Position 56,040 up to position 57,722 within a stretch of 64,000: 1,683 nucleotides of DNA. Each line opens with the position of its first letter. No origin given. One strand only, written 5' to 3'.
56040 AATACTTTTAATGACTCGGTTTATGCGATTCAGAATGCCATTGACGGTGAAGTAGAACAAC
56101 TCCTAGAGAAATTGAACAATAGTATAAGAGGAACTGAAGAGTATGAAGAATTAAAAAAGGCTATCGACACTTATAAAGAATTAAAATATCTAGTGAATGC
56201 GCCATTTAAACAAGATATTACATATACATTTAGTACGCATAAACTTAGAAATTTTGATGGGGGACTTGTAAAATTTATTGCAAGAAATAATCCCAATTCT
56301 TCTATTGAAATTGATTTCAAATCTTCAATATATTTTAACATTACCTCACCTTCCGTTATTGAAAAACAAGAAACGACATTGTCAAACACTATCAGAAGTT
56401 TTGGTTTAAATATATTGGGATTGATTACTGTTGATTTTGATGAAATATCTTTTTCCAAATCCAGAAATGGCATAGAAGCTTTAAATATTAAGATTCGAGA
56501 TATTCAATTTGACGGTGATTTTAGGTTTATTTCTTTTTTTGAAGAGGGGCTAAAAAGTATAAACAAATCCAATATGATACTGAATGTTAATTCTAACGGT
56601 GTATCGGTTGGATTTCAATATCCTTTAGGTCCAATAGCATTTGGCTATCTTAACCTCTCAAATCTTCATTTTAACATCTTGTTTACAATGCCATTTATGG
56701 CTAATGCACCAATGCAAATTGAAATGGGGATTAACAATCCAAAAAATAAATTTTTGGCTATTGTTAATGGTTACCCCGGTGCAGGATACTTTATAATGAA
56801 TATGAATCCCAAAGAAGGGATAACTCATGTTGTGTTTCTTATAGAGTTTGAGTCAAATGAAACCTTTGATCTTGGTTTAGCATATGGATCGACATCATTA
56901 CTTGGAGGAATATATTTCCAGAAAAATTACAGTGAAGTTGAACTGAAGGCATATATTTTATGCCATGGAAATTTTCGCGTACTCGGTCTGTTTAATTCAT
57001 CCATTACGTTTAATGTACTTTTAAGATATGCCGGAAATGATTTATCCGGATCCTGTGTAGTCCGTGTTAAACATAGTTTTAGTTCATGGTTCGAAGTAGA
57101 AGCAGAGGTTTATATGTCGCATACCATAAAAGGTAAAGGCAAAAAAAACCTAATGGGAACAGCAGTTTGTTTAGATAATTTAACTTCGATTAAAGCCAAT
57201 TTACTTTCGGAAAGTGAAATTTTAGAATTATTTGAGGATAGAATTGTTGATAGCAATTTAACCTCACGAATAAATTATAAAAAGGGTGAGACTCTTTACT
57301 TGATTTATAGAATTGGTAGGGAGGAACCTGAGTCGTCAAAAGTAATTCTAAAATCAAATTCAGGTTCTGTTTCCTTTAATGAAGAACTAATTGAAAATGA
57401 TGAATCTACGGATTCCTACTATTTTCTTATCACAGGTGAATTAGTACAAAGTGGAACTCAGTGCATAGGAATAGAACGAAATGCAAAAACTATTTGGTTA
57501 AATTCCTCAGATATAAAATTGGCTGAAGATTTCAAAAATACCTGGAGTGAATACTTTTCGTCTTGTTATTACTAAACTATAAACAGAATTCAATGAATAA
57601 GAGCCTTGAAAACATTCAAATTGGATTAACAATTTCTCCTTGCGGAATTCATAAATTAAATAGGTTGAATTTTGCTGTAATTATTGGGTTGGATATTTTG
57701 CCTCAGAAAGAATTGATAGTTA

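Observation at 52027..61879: AT-rich three-gene cluster encoding a Cys-rich small protein and two giant (1655 aa and ~1430 aa) motif-less proteins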

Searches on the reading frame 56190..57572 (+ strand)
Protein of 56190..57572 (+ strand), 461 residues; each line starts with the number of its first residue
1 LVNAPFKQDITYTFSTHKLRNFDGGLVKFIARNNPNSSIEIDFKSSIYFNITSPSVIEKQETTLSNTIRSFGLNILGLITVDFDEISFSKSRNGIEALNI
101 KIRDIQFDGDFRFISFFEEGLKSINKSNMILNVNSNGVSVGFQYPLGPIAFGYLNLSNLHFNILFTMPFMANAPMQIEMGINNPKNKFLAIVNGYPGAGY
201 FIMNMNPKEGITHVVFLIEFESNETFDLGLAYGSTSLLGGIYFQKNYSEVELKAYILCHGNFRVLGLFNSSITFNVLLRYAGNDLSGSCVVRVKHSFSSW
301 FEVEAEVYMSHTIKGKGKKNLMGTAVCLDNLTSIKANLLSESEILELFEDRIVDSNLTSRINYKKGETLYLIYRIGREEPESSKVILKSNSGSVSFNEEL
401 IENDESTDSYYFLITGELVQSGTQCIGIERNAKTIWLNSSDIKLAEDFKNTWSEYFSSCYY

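Call 40: predict_structure(alignment_id=A3)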
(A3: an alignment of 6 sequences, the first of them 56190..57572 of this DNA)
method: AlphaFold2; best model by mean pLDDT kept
length: 461 residues; sequences in the alignment: 6
mean_pLDDT: 54.7   pTM: 0.40
mean pLDDT of the five models: 54.7, 54.6, 51.9, 47.1, 46.4
residues with pLDDT >= 90: 3; 70-90: 108; 50-70: 175; < 50: 175
segments of 3 or more residues with pLDDT < 50: 1-5, 113-118, 120-124, 134-136, 171-173, 316-461
pLDDT, mean of each block of 10 residues (from residue 1): 47 81 81 86 70 54 81 76 85 72 70 48 53 58 72 69 70 60 59 62 62 60 70 66 60 59 71 62 60 62 55 46 28 28 30 25 37 35 39 31 33 30 22 28 36 30 21
secondary structure, 60 per line:
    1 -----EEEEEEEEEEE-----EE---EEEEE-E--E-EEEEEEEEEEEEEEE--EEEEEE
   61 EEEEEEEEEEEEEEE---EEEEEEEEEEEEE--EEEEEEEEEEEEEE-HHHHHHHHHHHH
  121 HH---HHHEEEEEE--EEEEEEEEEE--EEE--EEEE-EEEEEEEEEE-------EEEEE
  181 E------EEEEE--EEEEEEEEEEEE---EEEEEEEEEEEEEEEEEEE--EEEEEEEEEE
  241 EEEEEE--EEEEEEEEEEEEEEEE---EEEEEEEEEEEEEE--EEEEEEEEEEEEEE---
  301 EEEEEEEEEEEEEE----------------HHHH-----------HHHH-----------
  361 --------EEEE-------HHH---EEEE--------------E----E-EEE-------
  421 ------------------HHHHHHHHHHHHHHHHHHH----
elements in order: E6-16 E27-31 E38-52 E55-75 E79-91 E94-107 H109-122 E129-134 E137-146 E149-151 E154-157 E159-168 E176-181 E188-192 E195-206 E210-228 E231-246 E249-264 E268-281 E284-297 E301-314 H331-334 H346-349 E369-372 E386-389 E411-413 H439-457
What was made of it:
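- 56208..57197 (+): B conserved C-terminal domain (residues 1201-1530). It is Gly-rich, amphipathic and all-beta, and is modelled as about 20 long antiparallel strands. Core motifs are FGG.G.F, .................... and GG...VLG. AlphaFold pLDDT is about 60-85 over this part (call 40).
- Checked: AlphaFold models that region as all-beta (call 40).
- The structural model is of modest confidence (pLDDT 54.7, six-sequence alignment, call 40).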

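Call 96: fold_search(model_id=the predicted structure, library=viral)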
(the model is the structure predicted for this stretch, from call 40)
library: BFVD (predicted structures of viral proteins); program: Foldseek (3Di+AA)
matches with E <= 10: 534; with E <= 0.001: 3
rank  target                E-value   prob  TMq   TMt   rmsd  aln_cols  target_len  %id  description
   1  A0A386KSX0            6.0e-04  0.94  0.15  0.08  21.9       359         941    9  Host specificity protein J [Caulobacter phage Kronos]
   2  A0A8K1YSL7            8.0e-04  0.75  0.14  0.12  32.1       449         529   11  Tail fiber protein (Fragment) [Klebsiella phage vB_Kpn-VAC111]
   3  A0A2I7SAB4            8.8e-04  0.96  0.17  0.22  30.8       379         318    7  (no name in the UniProt tables at hand)
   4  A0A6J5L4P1            2.1e-03  0.97  0.21  0.23  30.5       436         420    7  OmpC Outer membrane protein (Porin) [uncultured Caudovirales phage]
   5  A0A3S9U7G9            2.1e-03  0.91  0.16  0.07  22.0       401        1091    6  (no name in the UniProt tables at hand)
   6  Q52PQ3                2.6e-03  0.54  0.14  0.06  34.0       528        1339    8  Possible phage tail protein [Xanthomonas phage Xp15]
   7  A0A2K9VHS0            3.5e-03  0.77  0.14  0.15  32.4       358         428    9  Tail fiber protein [Pseudomonas phage Littlefix]
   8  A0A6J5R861            5.9e-03  0.16  0.09  0.07  28.4       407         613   11  Autotransporter beta-domain containing protein [uncultured Caudovirales phage]
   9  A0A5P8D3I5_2          8.3e-03  0.44  0.12  0.08  24.1       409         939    8  (no name in the UniProt tables at hand)
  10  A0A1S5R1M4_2          8.7e-03  0.85  0.19  0.10  22.7       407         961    6  Putative tail fiber protein [Pseudomonas phage phiPMW]
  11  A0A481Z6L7            9.1e-03  0.11  0.09  0.08  39.0       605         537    9  DUF4139 domain-containing protein [Pithovirus LCPAC202]
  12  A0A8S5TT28            9.6e-03  0.08  0.07  0.07  33.7       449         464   10  Uncharacterized protein [Podoviridae sp. ct1ev3]
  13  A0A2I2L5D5            1.8e-02  0.38  0.12  0.18  22.8       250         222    9  MORN-repeat protein [Orpheovirus IHUMI-LCC2]
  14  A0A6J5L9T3            1.8e-02  0.33  0.14  0.11  29.9       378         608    7  Autotransporter beta-domain containing protein [uncultured Caudovirales phage]
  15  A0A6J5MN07            2.1e-02  0.11  0.10  0.09  24.5       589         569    9  Bacteriophage P22, Gp10, DNA-stabilising [uncultured Caudovirales phage]
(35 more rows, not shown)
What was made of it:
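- On Phage tail / host-recognition modules: BFVD TM-scores are at most 0.23 (call 96).
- The weak BFVD matches are to tail-fibre and host-specificity proteins (E 6e-4 to 1e-3, call 96). Those matches have TM-scores of 0.08-0.23 and rmsd above 20 A (call 96).
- Tried and rejected: The BFVD search was negative (call 96).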

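Call 117: search_solved_structures(query=A7, max_evalue=10, show_alignments=2)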
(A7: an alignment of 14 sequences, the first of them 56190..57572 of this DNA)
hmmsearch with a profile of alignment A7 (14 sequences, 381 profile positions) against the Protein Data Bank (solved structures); distinct sequences matched with E-value up to 10: 0.
